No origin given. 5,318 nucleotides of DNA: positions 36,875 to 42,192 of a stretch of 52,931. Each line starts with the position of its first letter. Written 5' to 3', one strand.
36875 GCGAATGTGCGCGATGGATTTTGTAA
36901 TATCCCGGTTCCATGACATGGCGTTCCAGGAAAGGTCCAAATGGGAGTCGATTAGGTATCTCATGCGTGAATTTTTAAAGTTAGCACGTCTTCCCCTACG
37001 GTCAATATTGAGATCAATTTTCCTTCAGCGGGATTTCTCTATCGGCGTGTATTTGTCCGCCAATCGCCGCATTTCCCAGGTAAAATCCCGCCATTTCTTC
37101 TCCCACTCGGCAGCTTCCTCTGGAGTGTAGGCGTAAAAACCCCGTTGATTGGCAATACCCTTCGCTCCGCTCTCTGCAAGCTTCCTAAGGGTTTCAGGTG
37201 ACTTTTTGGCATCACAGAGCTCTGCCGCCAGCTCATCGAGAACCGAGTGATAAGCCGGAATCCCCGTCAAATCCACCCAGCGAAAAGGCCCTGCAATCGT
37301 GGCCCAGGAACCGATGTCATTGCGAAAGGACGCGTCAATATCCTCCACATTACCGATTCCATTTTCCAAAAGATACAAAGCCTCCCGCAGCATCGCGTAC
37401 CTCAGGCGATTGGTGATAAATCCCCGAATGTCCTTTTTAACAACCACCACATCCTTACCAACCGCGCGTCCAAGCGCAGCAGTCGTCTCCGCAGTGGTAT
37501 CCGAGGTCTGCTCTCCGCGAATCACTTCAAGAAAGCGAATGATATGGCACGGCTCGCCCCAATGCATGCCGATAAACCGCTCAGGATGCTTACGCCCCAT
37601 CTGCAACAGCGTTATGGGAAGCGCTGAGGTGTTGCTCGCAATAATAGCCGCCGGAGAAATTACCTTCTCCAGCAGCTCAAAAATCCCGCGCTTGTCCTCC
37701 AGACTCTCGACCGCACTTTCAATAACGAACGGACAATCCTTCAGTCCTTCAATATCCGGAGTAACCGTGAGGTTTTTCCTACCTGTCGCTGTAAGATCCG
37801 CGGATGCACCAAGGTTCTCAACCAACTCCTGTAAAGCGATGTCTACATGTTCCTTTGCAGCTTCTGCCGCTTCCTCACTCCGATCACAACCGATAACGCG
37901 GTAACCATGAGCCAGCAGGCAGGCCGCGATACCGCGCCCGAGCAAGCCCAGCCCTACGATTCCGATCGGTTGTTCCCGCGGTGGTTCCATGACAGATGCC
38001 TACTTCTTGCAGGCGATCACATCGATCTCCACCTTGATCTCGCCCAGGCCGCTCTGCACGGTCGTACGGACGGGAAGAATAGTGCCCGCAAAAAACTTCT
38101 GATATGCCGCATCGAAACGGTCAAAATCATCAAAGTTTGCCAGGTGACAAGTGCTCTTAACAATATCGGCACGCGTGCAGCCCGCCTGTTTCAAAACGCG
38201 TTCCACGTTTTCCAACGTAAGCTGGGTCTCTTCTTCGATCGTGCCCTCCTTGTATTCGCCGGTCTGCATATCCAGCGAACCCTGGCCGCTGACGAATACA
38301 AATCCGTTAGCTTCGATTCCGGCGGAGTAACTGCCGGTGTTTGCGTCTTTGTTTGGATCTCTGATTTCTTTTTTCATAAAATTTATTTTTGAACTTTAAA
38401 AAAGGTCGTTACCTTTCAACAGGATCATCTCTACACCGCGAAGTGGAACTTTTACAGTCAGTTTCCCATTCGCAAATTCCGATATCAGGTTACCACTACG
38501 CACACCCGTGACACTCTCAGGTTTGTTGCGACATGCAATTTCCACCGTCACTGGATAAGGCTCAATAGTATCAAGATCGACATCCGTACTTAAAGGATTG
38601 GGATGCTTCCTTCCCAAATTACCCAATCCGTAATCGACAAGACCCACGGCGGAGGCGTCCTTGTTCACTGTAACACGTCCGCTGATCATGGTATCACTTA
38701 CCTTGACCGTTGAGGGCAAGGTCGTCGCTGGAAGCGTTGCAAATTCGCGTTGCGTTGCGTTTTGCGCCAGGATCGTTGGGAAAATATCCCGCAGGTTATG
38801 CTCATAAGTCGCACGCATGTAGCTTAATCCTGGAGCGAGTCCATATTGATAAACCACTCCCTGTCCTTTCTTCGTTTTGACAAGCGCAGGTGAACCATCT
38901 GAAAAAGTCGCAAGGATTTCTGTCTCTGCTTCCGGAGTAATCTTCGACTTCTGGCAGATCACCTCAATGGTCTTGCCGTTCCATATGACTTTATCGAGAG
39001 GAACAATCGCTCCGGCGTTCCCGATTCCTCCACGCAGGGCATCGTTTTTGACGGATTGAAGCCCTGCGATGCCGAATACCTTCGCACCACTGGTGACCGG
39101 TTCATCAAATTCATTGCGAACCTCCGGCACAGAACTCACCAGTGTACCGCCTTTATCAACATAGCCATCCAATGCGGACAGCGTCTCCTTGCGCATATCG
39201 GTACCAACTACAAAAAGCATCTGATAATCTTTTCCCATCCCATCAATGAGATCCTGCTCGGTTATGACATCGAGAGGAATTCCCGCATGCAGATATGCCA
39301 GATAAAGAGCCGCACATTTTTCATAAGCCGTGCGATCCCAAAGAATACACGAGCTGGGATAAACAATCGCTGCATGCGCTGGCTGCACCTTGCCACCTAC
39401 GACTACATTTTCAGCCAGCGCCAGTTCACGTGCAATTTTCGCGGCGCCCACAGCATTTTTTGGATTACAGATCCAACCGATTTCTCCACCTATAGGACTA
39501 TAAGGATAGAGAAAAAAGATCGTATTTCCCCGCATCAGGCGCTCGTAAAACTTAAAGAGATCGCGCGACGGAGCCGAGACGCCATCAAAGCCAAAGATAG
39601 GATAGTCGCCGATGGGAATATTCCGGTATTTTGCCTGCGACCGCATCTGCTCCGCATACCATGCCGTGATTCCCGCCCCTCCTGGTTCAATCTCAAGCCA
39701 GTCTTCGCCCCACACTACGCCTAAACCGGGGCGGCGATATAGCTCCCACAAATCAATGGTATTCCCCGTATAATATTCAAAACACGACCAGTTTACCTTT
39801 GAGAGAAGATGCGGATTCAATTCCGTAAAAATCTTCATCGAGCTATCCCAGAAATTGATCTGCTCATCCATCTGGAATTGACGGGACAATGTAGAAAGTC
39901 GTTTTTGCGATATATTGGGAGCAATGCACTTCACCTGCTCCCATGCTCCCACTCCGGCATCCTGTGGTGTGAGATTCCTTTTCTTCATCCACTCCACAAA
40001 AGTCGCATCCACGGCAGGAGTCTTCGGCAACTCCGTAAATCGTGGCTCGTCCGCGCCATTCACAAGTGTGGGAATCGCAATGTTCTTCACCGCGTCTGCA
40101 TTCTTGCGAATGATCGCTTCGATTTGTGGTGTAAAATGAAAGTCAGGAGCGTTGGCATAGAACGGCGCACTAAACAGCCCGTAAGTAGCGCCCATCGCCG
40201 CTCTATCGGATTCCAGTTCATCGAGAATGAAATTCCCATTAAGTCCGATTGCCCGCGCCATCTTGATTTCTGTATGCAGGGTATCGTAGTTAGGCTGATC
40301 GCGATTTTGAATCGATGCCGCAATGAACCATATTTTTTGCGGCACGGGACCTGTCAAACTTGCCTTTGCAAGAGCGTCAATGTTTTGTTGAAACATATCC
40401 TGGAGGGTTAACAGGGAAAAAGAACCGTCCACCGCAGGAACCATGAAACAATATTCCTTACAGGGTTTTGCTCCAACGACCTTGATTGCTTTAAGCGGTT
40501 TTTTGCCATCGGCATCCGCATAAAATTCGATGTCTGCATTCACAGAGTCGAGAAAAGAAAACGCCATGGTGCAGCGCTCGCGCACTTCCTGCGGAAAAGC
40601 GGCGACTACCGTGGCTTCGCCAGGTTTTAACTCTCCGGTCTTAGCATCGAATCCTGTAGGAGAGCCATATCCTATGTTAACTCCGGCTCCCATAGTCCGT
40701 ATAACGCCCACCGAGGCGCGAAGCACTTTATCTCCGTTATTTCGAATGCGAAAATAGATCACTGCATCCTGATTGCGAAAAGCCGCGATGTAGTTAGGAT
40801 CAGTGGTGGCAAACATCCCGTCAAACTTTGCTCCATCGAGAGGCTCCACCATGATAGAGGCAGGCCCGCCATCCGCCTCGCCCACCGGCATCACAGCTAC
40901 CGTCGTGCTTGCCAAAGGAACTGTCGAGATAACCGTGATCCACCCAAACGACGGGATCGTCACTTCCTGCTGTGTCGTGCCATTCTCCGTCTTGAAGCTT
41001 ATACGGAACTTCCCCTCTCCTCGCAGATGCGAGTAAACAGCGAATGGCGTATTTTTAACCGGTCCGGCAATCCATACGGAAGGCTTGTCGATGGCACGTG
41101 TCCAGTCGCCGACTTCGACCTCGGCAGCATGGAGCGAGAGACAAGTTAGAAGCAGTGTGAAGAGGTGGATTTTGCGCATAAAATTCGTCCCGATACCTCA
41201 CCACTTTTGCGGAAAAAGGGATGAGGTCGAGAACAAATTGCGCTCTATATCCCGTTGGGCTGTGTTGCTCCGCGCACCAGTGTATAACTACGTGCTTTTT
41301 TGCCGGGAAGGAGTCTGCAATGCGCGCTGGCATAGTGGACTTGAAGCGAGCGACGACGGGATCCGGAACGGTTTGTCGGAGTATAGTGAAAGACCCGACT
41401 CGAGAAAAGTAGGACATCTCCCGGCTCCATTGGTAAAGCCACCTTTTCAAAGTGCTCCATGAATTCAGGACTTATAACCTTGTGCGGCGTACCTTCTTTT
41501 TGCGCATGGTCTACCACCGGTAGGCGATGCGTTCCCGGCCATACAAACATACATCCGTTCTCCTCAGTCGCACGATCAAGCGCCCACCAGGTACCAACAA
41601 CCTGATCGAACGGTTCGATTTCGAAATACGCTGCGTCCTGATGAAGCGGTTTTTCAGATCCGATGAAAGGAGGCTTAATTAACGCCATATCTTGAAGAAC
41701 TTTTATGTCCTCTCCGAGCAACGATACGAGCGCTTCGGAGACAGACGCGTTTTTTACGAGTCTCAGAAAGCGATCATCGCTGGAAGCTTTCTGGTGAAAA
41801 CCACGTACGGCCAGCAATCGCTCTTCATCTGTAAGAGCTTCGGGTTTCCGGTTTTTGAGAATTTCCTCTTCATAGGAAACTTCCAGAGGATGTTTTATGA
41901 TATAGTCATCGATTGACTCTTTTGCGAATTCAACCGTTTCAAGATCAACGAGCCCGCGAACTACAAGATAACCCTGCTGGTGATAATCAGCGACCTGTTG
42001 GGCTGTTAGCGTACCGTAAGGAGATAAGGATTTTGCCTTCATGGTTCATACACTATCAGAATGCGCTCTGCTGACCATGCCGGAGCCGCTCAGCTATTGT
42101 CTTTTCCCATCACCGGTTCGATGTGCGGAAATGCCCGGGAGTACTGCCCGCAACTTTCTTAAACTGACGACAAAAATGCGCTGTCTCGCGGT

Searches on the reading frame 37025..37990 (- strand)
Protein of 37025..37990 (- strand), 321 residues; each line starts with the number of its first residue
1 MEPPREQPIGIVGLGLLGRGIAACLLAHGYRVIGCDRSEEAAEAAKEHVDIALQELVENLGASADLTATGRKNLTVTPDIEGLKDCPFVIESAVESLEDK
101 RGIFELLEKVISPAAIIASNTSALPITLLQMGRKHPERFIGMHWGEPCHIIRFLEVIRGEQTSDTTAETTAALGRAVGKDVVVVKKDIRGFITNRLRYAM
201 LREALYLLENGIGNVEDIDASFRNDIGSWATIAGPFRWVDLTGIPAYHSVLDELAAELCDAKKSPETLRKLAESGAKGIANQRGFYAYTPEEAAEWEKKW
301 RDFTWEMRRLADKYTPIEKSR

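Call 7: search_protein_families(library=pfam, proteins=[window:37025-37990:-], max_evalue=0.001)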
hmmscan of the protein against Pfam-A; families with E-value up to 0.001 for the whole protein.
window:37025-37990:- (321 aa): 6 families
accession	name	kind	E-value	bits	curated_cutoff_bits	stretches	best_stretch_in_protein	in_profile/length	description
PF02737.24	3HCDH_N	-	9.4e-48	162.9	22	1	9-187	2-179/180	3-hydroxyacyl-CoA dehydrogenase, NAD binding domain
PF00725.27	3HCDH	-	5.8e-18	65.6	22.1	1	190-288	1-97/97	3-hydroxyacyl-CoA dehydrogenase, C-terminal domain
PF03807.23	F420_oxidored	-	3.8e-06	27.8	21.6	1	9-55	2-50/94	NADP oxidoreductase coenzyme F420-dependent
PF03446.21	NAD_binding_2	-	7.1e-06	26.6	21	1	9-65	2-57/161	NAD binding domain of 6-phosphogluconate dehydrogenase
PF02826.25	2-Hacid_dh_C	-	2.6e-05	24.1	25.1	1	6-58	36-90/178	D-isomer specific 2-hydroxyacid dehydrogenase, NAD binding domain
PF02558.23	ApbA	-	4.9e-05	23.4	22.2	0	9-48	1-40/150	Ketopantoate reductase PanE/ApbA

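Call 36: search_protein_families(library=ncbifam, proteins=[window:37025-37990:-], max_evalue=0.001)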
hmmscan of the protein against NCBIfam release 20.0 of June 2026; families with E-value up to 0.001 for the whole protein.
window:37025-37990:- (321 aa): 26 families (the best 25 are shown)
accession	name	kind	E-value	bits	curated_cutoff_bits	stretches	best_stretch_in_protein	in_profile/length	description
NF042925.1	FHMPC_DH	equivalog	3.1e-65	220.5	500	1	9-298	3-290/304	5-formyl-3-hydroxy-2-methylpyridine 4-carboxylate 5-dehydrogenase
NF006124.0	PRK08268.1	subfamily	1.5e-58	199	508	1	6-295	7-294/507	3-hydroxyacyl-CoA dehydrogenase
NF004474.0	PRK05808.1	subfamily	3.3e-55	187.3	408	1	7-288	4-282/283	3-hydroxybutyryl-CoA dehydrogenase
NF005715.0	PRK07530.1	equivalog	6.8e-51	173.4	420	1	8-292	6-287/292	3-hydroxybutyryl-CoA dehydrogenase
NF006722.0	PRK09260.1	equivalog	2.8e-47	161.3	429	1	9-292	5-285/289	3-hydroxyacyl-CoA dehydrogenase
NF005875.0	PRK07819.1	subfamily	1.1e-46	159.5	319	1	8-288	7-286/287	3-hydroxybutyryl-CoA dehydrogenase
NF004699.0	PRK06035.1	equivalog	5.3e-43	147.3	500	1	9-278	6-275/294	3-hydroxyacyl-CoA dehydrogenase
NF004783.0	PRK06129.1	equivalog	1.1e-42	146.6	347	1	7-302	3-297/315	3-hydroxyacyl-CoA dehydrogenase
NF008363.0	PRK11154.1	equivalog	2e-41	141.9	869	1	7-292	310-588/708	fatty acid oxidation complex subunit alpha FadJ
TIGR02279.1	PaaC-3OHAcCoADH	equivalog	2.6e-40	138.7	669.4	1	6-293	5-290/503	3-hydroxyacyl-CoA dehydrogenase PaaH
NF006143.0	PRK08293.1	equivalog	1.7e-39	135.8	312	1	9-289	7-288/291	3-hydroxyacyl-CoA dehydrogenase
NF008727.0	PRK11730.1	equivalog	2.7e-39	135.1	870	1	10-300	317-604/717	fatty acid oxidation complex subunit alpha FadB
TIGR02441.1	fa_ox_alpha_mit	equivalog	3.6e-38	131.1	964.65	1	8-291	337-616/737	fatty acid oxidation complex subunit alpha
NF006125.0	PRK08269.1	equivalog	9.7e-38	130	427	1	8-299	7-307/334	3-hydroxybutyryl-CoA dehydrogenase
TIGR02437.1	FadB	equivalog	4.2e-33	114.6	933.55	1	10-299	317-603/714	fatty acid oxidation complex subunit alpha FadB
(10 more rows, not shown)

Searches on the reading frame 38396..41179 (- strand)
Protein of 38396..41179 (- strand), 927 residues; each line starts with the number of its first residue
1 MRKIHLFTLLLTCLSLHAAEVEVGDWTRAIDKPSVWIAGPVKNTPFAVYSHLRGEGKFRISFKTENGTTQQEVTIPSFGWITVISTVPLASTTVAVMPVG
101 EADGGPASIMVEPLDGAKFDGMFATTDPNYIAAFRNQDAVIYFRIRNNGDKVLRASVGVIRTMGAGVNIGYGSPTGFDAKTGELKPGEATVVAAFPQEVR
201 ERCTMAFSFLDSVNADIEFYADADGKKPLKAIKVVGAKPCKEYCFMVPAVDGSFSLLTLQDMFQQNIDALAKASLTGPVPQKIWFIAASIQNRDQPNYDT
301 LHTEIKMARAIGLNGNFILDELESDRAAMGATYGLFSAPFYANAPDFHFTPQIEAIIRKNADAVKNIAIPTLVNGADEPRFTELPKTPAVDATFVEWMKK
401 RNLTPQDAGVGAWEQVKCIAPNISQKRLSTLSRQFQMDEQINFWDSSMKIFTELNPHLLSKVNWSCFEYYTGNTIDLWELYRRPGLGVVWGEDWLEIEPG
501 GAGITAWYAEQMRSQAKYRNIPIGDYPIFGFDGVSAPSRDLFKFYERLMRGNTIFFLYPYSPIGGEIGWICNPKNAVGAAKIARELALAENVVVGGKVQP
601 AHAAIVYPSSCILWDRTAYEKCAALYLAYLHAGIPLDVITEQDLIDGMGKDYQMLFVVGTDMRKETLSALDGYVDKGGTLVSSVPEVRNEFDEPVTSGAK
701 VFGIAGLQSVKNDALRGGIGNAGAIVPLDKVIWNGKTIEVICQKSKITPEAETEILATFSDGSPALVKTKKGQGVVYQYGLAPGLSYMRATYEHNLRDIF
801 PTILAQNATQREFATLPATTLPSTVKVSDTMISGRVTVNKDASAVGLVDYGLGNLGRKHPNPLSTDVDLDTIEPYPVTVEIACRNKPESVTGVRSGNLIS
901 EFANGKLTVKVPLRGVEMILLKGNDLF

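Call 7: search_protein_families(library=pfam, proteins=[window:38396-41179:-], max_evalue=0.001)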
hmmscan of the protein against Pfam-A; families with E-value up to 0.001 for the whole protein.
window:38396-41179:- (927 aa): 1 family
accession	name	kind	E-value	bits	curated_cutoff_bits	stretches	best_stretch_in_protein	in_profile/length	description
PF08532.16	Glyco_hydro_42M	-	3.4e-05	23.9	25.8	1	620-796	30-201/207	Beta-galactosidase trimerisation domain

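Call 34: search_solved_structures(query=window:38396-41179:-, max_evalue=0.01)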
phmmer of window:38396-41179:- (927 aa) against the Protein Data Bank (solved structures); distinct sequences matched with E-value up to 0.01: 0.

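Call 36: search_protein_families(library=ncbifam, proteins=[window:38396-41179:-], max_evalue=0.001)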
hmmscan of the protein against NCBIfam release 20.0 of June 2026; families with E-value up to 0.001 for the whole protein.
window:38396-41179:- (927 aa): 0 families

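Call 69: search_protein_families(library=pfam, proteins=[window:38396-41179:-], max_evalue=1)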
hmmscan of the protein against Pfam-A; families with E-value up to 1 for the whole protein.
window:38396-41179:- (927 aa): 2 families
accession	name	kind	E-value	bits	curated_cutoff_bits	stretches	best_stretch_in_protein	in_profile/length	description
PF08532.16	Glyco_hydro_42M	-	3.4e-05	23.9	25.8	1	620-796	30-201/207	Beta-galactosidase trimerisation domain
PF22349.1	Fervidolysin_SD2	-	0.15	12.7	26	1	689-756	37-105/113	Fervidolysin, second beta-sandwich domain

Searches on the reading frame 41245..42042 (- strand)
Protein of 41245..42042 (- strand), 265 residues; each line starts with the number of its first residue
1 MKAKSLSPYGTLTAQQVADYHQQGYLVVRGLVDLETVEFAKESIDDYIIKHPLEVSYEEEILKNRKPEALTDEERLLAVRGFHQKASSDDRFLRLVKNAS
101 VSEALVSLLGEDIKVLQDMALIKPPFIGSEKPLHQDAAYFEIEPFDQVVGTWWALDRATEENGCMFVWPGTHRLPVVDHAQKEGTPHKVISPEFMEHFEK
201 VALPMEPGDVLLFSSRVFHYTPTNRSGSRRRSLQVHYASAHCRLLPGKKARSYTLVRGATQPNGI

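Call 7: search_protein_families(library=pfam, proteins=[window:41245-42042:-], max_evalue=0.001)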
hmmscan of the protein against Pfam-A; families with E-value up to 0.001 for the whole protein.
window:41245-42042:- (265 aa): 2 families
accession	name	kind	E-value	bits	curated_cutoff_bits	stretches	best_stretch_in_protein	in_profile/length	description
PF05721.19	PhyH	-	3.9e-36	125.8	22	1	20-231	1-212/213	Phytanoyl-CoA dioxygenase (PhyH)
PF13759.12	2OG-FeII_Oxy_5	-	0.00027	21.7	27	1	193-233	58-98/101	Putative 2OG-Fe(II) oxygenase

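Call 36: search_protein_families(library=ncbifam, proteins=[window:41245-42042:-], max_evalue=0.001)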
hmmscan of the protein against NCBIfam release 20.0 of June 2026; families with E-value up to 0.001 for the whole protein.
window:41245-42042:- (265 aa): 5 families
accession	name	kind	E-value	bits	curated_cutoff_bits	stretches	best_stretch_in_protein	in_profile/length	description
NF052437.1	MPhHdxlPhnYGIM8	equivalog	4.3e-17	62.4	500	1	13-239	6-215/260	methylphosphonate hydroxylase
TIGR02408.1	ectoine_ThpD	equivalog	3e-10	39.9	336.5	1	10-174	15-171/277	ectoine hydroxylase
NF045813.1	DxPntBtaHylase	equivalog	2e-09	37.2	550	1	20-253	25-256/285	1-deoxypentalenic acid 11-beta-hydroxylase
TIGR01762.1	chlorin-enz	subfamily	2.3e-07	30.5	226.3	1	140-179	125-164/288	chlorinating enzyme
TIGR04324.1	SpoChoClust_2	subfamily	4.5e-05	23.1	150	1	19-242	3-217/248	sporadic carbohydrate cluster 2OG-Fe(II) oxygenase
